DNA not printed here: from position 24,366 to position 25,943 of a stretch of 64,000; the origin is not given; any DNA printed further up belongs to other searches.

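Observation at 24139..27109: Tight ACP / alpha-oxoamine-synthase / FabZ-like dehydratase / PPTase cassette: candidate dedicated amino-lipid (sphingoid-base-like) pathway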

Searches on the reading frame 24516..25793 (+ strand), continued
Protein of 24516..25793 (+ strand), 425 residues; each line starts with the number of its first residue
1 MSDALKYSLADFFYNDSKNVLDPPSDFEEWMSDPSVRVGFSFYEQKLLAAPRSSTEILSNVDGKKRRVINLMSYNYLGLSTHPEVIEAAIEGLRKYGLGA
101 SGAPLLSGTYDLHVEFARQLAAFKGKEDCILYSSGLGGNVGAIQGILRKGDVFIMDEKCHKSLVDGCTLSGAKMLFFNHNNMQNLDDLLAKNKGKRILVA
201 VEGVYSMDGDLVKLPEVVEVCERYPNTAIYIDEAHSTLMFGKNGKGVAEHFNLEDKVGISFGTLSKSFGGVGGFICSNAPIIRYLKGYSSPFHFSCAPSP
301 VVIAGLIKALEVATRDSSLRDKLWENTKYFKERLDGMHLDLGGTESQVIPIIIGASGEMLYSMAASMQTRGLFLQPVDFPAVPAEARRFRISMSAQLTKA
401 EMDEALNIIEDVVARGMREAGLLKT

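Call 26: search_protein_families(library=ncbifam, proteins=[L084:1232-2524:+, L084:2583-3338:+, L084:3385-4623:+, L084:4610-5452:+, L084:5445-6194:+, L084:6200-7012:+, L084:11642-12910:-], max_evalue=1e-10)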
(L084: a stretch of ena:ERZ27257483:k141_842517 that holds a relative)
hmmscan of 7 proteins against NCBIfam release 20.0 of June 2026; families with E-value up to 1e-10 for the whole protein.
L084:1232-2524:+ (430 aa): 18 families
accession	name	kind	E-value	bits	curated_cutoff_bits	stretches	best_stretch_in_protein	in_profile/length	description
NF005490.0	PRK07103.1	equivalog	1.1e-92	311.3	445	1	4-427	3-411/414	polyketide beta-ketoacyl:acyl carrier protein synthase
TIGR03150.1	fabF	equivalog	6.5e-85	285.3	493.75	1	5-425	1-405/407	beta-ketoacyl-ACP synthase II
NF005589.0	PRK07314.1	subfamily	2.1e-83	280.4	387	1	3-426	2-409/413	beta-ketoacyl-ACP synthase II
NF004970.0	PRK06333.1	subfamily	1.3e-72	245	525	1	3-427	2-420/424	beta-ketoacyl-ACP synthase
NF006274.0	PRK08439.1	equivalog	1.3e-60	205.3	621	1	5-426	2-403/406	beta-ketoacyl-ACP synthase II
NF005916.1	PRK07910.1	equivalog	1.8e-59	201.7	560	1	6-422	13-411/418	KasA/KasB family beta-ketoacyl-ACP synthase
NF005935.0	PRK07967.1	equivalog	1.1e-53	182.6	630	1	5-427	2-402/406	beta-ketoacyl-ACP synthase I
NF005076.0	PRK06501.1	equivalog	8.8e-53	179.7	629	1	161-426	156-420/425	beta-ketoacyl-ACP synthase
NF006434.0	PRK08722.1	equivalog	1.1e-52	179.3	759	1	4-425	3-410/414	beta-ketoacyl-ACP synthase II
NF006587.0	PRK09116.1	equivalog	7.1e-52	176.5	470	1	5-427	2-405/408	beta-ketoacyl-ACP synthase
NF058662.1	cispenta_AmcF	equivalog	1e-34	120.1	325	1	165-425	114-366/369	cispentacin biosynthesis acyltransferase subunit AmcF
NF006618.0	PRK09185.1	subfamily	1.3e-33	116.6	407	1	90-425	71-389/394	beta-ketoacyl-ACP synthase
NF004618.0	PRK05952.1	equivalog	3.8e-33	114.9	455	1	165-422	132-376/384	beta-ketoacyl-ACP synthase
NF045894.1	PKS_plus_SDR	equivalog_domain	2.4e-26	91.7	1740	1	161-397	154-387/1515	type I polyketide synthase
NF040607.1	mycolic_Pks13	equivalog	3.4e-22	77.8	2100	1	169-397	260-486/1680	polyketide synthase Pks13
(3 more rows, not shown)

L084:2583-3338:+ (251 aa): 189 families (the best 25 are shown)
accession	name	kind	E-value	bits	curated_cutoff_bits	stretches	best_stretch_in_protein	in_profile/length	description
TIGR01830.1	3oxo_ACP_reduc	equivalog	2.9e-67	226.9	297.75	1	3-247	1-238/239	3-oxoacyl-[acyl-carrier-protein] reductase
NF004197.0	PRK05653.1-1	equivalog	3.4e-59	200.5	332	1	3-249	10-248/249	3-oxoacyl-ACP reductase FabG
NF009466.0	PRK12826.1-2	subfamily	1.8e-58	197.9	222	1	2-248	5-245/248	3-oxoacyl-ACP reductase FabG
NF004198.0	PRK05653.1-3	equivalog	1.5e-55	188.4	296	1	2-247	9-246/248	3-oxoacyl-ACP reductase FabG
NF053542.1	FlxB_rubin_SDR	equivalog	1.9e-54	185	340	1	3-247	3-239/239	flexirubin biosynthesis SDR family reductase FlxB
NF004199.0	PRK05653.1-4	equivalog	1.3e-53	182.2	301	1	2-248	7-246/247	3-oxoacyl-ACP reductase FabG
TIGR01829.1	AcAcCoA_reduct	subfamily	1.3e-53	182.2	302.1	1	4-248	4-241/242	acetoacetyl-CoA reductase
NF009464.0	PRK12824.1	subfamily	5.5e-53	180.1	269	1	4-247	6-242/245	3-oxoacyl-ACP reductase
NF004200.0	PRK05653.1-5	equivalog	9.8e-52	175.9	273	1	2-247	4-241/242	3-oxoacyl-ACP reductase FabG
NF040605.2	mycolic_FabG1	exception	1.8e-48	165.4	420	1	2-248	3-230/233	3-oxoacyl-ACP reductase FabG1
NF047420.2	EF_P_mod_YmfI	equivalog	3.2e-46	158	238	1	3-247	2-235/236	elongation factor P 5-aminopentanone reductase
NF005559.1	PRK07231.1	subfamily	2.1e-45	155.2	215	1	3-248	7-248/249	glucose 1-dehydrogenase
TIGR01831.1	fabG_rel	equivalog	8.4e-45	153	338.85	1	3-247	1-238/239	3-ketoacyl-ACP reductase FabG2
NF009547.0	PRK12936.1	subfamily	5.6e-44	150.6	436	1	4-248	10-243/245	3-ketoacyl-(acyl-carrier-protein) reductase NodG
NF005309.0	PRK06841.1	subfamily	1.9e-42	145.5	286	1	3-248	18-253/255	GolD/DthD family dehydrogenase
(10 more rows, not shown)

L084:3385-4623:+ (412 aa): 6 families
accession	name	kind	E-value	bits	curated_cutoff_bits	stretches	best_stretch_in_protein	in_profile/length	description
TIGR01835.1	HMG-CoA-S_prok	equivalog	9.2e-76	255.1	360.35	1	4-363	1-348/382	hydroxymethylglutaryl-CoA synthase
NF041302.1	HMG_CoAsyn_Halo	equivalog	1.6e-48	165.8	800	1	1-255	1-260/443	hydroxymethylglutaryl-CoA synthase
TIGR01833.1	HMG-CoA-S_euk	equivalog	2.7e-37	129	286.2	2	3-247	4-256/457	hydroxymethylglutaryl-CoA synthase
NF003274.0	PRK04262.1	equivalog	1.9e-31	109.3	244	1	6-362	5-339/347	hydroxymethylglutaryl-CoA synthase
TIGR00748.1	HMG_CoA_syn_Arc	equivalog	6.7e-24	84.8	353.35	1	5-329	3-304/345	hydroxymethylglutaryl-CoA synthase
NF006829.0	PRK09352.1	subfamily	7.4e-14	51.4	249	1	40-197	41-203/322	beta-ketoacyl-ACP synthase 3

L084:4610-5452:+ (280 aa): 66 families (the best 25 are shown)
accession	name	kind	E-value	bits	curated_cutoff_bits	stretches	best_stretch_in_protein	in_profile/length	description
NF005498.0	PRK07112.1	equivalog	2.6e-46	158.2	250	1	15-262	13-255/258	enoyl-CoA hydratase/isomerase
NF005675.0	PRK07468.1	equivalog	3.8e-42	144.8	350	1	14-263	9-260/262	crotonase/enoyl-CoA hydratase family protein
NF005879.0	PRK07827.1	equivalog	1.2e-40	139.4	283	1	7-263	5-260/261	enoyl-CoA hydratase family protein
NF051848.1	EnCoAHydtEchA19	equivalog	2.3e-35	122.4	400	1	19-263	10-256/258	enoyl-CoA hydratase EchA19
NF004227.0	PRK05674.1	equivalog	5.3e-35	121.4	426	1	16-264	13-263/271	gamma-carboxygeranoyl-CoA hydratase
NF006008.0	PRK08139.1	equivalog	1.3e-33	116.7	313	1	9-263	11-264/266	enoyl-CoA hydratase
NF006588.0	PRK09120.1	equivalog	1.9e-31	109.3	276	1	9-237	8-239/276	p-hydroxycinnamoyl CoA hydratase/lyase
NF004781.0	PRK06127.1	subfamily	1.6e-29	103.4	291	1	7-237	9-241/269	enoyl-CoA hydratase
NF004840.0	PRK06190.1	equivalog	2.7e-29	102.6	253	1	13-240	8-234/260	enoyl-CoA hydratase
NF006140.0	PRK08290.1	subfamily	4.6e-29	101.5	280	1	87-222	106-240/292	enoyl-CoA hydratase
NF046063.1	oxepin_alt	equivalog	9.4e-29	100.6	300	1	18-254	9-247/254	oxepin-CoA hydrolase, alternative type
NF006100.0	PRK08252.1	subfamily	1.4e-27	96.9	282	1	12-263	6-252/254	crotonase/enoyl-CoA hydratase family protein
NF042430.2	EnCoAhydt_DpgD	equivalog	7.3e-27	94.4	400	1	16-263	4-256/258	enoyl-CoA-hydratase DpgD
NF004795.0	PRK06143.1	subfamily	2.4e-26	92.8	283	1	13-226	13-225/260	enoyl-CoA hydratase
NF005864.0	PRK07799.1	equivalog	2.6e-26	92.4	316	1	18-260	17-261/266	crotonase/enoyl-CoA hydratase family protein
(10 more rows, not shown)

L084:5445-6194:+ (249 aa): 59 families (the best 25 are shown)
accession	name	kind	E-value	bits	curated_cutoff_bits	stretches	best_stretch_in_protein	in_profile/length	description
NF005496.0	PRK07110.1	domain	2.9e-75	252.6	215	1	2-247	3-248/249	polyketide synthase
NF005802.0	PRK07657.1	equivalog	1.8e-29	103.1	363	1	1-211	1-215/260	enoyl-CoA hydratase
NF005803.0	PRK07658.1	equivalog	1.3e-27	96.9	313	1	11-225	9-226/257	enoyl-CoA hydratase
NF046063.1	oxepin_alt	equivalog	5.5e-27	94.9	300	1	10-216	6-218/254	oxepin-CoA hydrolase, alternative type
NF004525.0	PRK05870.1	equivalog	8.9e-26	91.3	285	1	2-219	2-220/249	enoyl-CoA hydratase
NF006699.0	PRK09245.1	subfamily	8.3e-25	87.5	354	1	8-211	7-221/266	crotonase/enoyl-CoA hydratase family protein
NF005700.0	PRK07511.1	subfamily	5.9e-24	85.1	274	1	8-212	7-217/260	enoyl-CoA hydratase family protein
NF006007.0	PRK08138.1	subfamily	6.6e-24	84.7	355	1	3-199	7-204/261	enoyl-CoA hydratase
NF004840.0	PRK06190.1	equivalog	8.2e-24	84.6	253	1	2-224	2-227/260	enoyl-CoA hydratase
NF004517.0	PRK05862.1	equivalog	5.1e-23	81.9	396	1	9-217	9-218/257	enoyl-CoA hydratase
NF006013.0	PRK08150.1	subfamily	5.4e-23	81.7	232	1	7-246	9-249/259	crotonase/enoyl-CoA hydratase family protein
NF051848.1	EnCoAHydtEchA19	equivalog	1e-22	80.9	400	1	10-200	6-202/258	enoyl-CoA hydratase EchA19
NF004475.0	PRK05809.1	subfamily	2.5e-22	79.6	394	1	10-211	10-215/260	short-chain-enoyl-CoA hydratase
NF007239.0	PRK09674.1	equivalog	4.5e-22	78.7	371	1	4-216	4-217/257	2,3-dehydroadipyl-CoA hydratase PaaF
NF006109.0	PRK08260.1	subfamily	5.7e-22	78.3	320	1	3-199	4-219/296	enoyl-CoA hydratase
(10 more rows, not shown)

L084:6200-7012:+ (270 aa): 99 families (the best 25 are shown)
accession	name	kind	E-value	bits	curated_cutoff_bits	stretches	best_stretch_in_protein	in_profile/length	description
NF005975.0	PRK08063.1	equivalog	2.7e-28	99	328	1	6-251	2-246/250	enoyl-[acyl-carrier-protein] reductase FabL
NF005559.1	PRK07231.1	subfamily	3.5e-28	98.7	215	1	6-251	2-247/249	glucose 1-dehydrogenase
NF009468.0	PRK12826.1-4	equivalog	3.7e-25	89.1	318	1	5-251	4-247/256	SDR family oxidoreductase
NF009466.0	PRK12826.1-2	subfamily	2.7e-22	79.4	222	1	9-251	4-244/248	3-oxoacyl-ACP reductase FabG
NF004202.0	PRK05653.2-2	equivalog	2.4e-21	76.4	333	1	6-251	5-247/259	3-oxoacyl-ACP reductase FabG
NF004746.0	PRK06077.1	equivalog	2.7e-21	76.1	320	1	6-254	4-248/252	3-ketoacyl-(acyl-carrier-protein) reductase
TIGR01830.1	3oxo_ACP_reduc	equivalog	3.3e-21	76.1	297.75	1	11-251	1-238/239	3-oxoacyl-[acyl-carrier-protein] reductase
NF005908.0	PRK07889.1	equivalog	1.5e-20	74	299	1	6-251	5-251/256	enoyl-ACP reductase FabI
NF004199.0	PRK05653.1-4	equivalog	1.7e-20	73.6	301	1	4-251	1-245/247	3-oxoacyl-ACP reductase FabG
NF009464.0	PRK12824.1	subfamily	2.2e-19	70.1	269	1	9-251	3-242/245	3-oxoacyl-ACP reductase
NF052558.1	MBtsdlDhBudC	equivalog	2.2e-19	70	270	1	6-251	1-241/250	meso-2,3-butanediol dehydrogenase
NF005893.0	PRK07856.1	equivalog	2.7e-19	69.5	255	1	3-250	4-240/255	SDR family oxidoreductase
NF005075.0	PRK06500.1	equivalog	5e-19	68.7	336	1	6-251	4-246/249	SDR family oxidoreductase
NF006267.0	PRK08416.1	equivalog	5.7e-19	68.7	369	1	5-254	5-260/260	enoyl-ACP reductase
NF004778.0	PRK06124.1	equivalog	6.5e-19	68.3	303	1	6-251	9-252/256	SDR family oxidoreductase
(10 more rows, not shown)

L084:11642-12910:- (422 aa): 19 families
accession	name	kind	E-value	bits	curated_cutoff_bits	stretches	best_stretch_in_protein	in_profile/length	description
TIGR03150.1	fabF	equivalog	3.5e-150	500.2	493.75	1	9-417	2-406/407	beta-ketoacyl-ACP synthase II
NF005589.0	PRK07314.1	subfamily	4.1e-149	496.8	387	1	7-420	3-412/413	beta-ketoacyl-ACP synthase II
NF004970.0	PRK06333.1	subfamily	5.9e-132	440.5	525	1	7-421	3-423/424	beta-ketoacyl-ACP synthase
NF006434.0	PRK08722.1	equivalog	1.3e-110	370.2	759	1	6-419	2-413/414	beta-ketoacyl-ACP synthase II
NF006274.0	PRK08439.1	equivalog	1.5e-107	359.9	621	1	8-419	2-405/406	beta-ketoacyl-ACP synthase II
NF005935.0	PRK07967.1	equivalog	7.3e-102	341.2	630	1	9-421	3-405/406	beta-ketoacyl-ACP synthase I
NF005916.1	PRK07910.1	equivalog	4.3e-97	325.7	560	1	9-419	13-417/418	KasA/KasB family beta-ketoacyl-ACP synthase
NF006587.0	PRK09116.1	equivalog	2.6e-79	266.9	470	1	8-420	2-407/408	beta-ketoacyl-ACP synthase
NF005076.0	PRK06501.1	equivalog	7.6e-79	265.6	629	1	162-419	165-422/425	beta-ketoacyl-ACP synthase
NF006618.0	PRK09185.1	subfamily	3.3e-72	243.7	407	1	8-419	3-392/394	beta-ketoacyl-ACP synthase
NF004618.0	PRK05952.1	equivalog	3e-69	233.8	455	1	9-419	3-382/384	beta-ketoacyl-ACP synthase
NF005490.0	PRK07103.1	equivalog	2.9e-68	230.8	445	1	7-419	3-412/414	polyketide beta-ketoacyl:acyl carrier protein synthase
NF058662.1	cispenta_AmcF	equivalog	4.1e-64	216.9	325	1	157-418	114-368/369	cispentacin biosynthesis acyltransferase subunit AmcF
NF040607.1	mycolic_Pks13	equivalog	2.9e-33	114.5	2100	1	160-419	259-525/1680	polyketide synthase Pks13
NF045894.1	PKS_plus_SDR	equivalog_domain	9.8e-32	109.6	1740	1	160-418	161-425/1515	type I polyketide synthase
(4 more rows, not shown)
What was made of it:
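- ECH2 is above its cut-off (call 26).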

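Call 30: find_encoding_contigs(protein=P0002, flank=6000, max_places=2)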
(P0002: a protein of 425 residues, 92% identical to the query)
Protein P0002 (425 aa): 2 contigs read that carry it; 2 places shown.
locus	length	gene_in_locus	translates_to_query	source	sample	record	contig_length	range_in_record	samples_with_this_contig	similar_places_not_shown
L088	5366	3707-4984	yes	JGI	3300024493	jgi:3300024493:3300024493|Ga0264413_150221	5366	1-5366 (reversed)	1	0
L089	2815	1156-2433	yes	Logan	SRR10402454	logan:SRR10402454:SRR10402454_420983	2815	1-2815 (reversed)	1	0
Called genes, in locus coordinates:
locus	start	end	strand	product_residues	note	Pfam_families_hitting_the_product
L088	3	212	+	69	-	?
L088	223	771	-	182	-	PF14103:DUF4276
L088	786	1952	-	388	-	PF02463:SMC_N (weak), PF11398:DUF2813 (faint), PF13175:AAA_15, PF13476:AAA_23 (weak), PF13304:AAA_21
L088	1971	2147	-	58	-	-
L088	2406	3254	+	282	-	PF00106:adh_short, PF13561:adh_short_C2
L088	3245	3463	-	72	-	-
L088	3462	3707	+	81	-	PF00550:PP-binding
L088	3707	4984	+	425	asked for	PF00155:Aminotran_1_2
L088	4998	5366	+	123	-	?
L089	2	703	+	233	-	?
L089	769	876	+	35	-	-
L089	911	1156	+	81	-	PF00550:PP-binding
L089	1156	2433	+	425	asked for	PF00155:Aminotran_1_2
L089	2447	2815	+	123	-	?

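Call 31: find_encoding_contigs(protein=P0004, flank=6000, max_places=2)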
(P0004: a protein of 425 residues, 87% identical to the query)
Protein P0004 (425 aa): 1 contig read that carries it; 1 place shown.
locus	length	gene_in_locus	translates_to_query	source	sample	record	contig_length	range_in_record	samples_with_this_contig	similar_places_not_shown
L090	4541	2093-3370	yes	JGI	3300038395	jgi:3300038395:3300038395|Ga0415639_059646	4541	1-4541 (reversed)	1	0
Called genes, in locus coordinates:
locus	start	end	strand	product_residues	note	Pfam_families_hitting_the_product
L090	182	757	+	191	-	PF13505:OMP_b-brl (weak)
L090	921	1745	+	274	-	PF00106:adh_short, PF13561:adh_short_C2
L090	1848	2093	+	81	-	PF00550:PP-binding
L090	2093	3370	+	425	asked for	PF00155:Aminotran_1_2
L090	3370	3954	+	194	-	PF07977:FabA, PF22818:ApeI-like (weak)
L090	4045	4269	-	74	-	-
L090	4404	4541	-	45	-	?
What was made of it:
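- Short forms without the cassette recur in the nearest relatives (calls 30, 31). Two other contigs from the nearest relatives also lack the cassette but keep ER-ACP-AOS-DH (calls 30, 31).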

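Call 43: find_homologous_proteins(query=L084:6200-7012:+, max_evalue=1e-40)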
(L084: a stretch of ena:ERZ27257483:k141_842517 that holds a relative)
Query L084:6200-7012:+ (270 aa): 1430 proteins with E <= 1e-40 among 2288 candidates; the best 120 are listed.
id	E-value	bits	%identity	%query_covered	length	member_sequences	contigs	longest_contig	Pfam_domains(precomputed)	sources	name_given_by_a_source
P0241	1.3e-161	554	90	100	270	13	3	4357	PF13561.13,PF00106.32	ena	-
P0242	1.1e-153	528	85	100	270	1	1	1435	PF13561.13,PF00106.32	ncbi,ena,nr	ncbi:MAG TPA: SDR family oxidoreductase [Candidatus Ozemobacteraceae bacterium]|nr:SDR family oxidor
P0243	7.2e-151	519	85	98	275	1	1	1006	PF13561.13,PF00106.32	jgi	jgi:NAD(P)-dependent dehydrogenase (short-subunit alcohol dehydrogenase family)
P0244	3.5e-150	517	86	100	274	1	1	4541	PF13561.13,PF00106.32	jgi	jgi:NAD(P)-dependent dehydrogenase (short-subunit alcohol dehydrogenase family)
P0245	4.1e-149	513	84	99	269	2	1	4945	PF13561.13,PF00106.32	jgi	jgi:NAD(P)-dependent dehydrogenase (short-subunit alcohol dehydrogenase family)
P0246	6.6e-149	513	83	99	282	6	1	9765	PF13561.13,PF00106.32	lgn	-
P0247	2.4e-148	511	85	99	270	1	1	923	PF13561.13,PF00106.32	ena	-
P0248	2.6e-147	507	85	98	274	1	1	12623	PF13561.13,PF00106.32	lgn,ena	-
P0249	2.7e-145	501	82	99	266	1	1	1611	PF13561.13,PF00106.32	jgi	jgi:NAD(P)-dependent dehydrogenase (short-subunit alcohol dehydrogenase family)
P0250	1.5e-133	462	73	99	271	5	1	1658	PF13561.13,PF00106.32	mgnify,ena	mgnify:CR=1 FL=1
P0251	2.4e-131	455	72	99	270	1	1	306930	PF13561.13,PF00106.32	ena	-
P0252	1.0e-130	453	72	99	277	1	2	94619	PF13561.13,PF00106.32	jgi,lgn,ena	-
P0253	1.1e-129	450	74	97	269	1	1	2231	PF08659.17,PF13561.13,PF00106.32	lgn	-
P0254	3.3e-129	448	69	100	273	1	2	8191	PF13561.13,PF00106.32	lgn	-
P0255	6.5e-129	447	72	99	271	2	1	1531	PF13561.13,PF00106.32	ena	-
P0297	1.0e-118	414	69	98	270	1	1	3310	PF13561.13,PF00106.32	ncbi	ncbi:SDR family oxidoreductase [Salinispira pacifica]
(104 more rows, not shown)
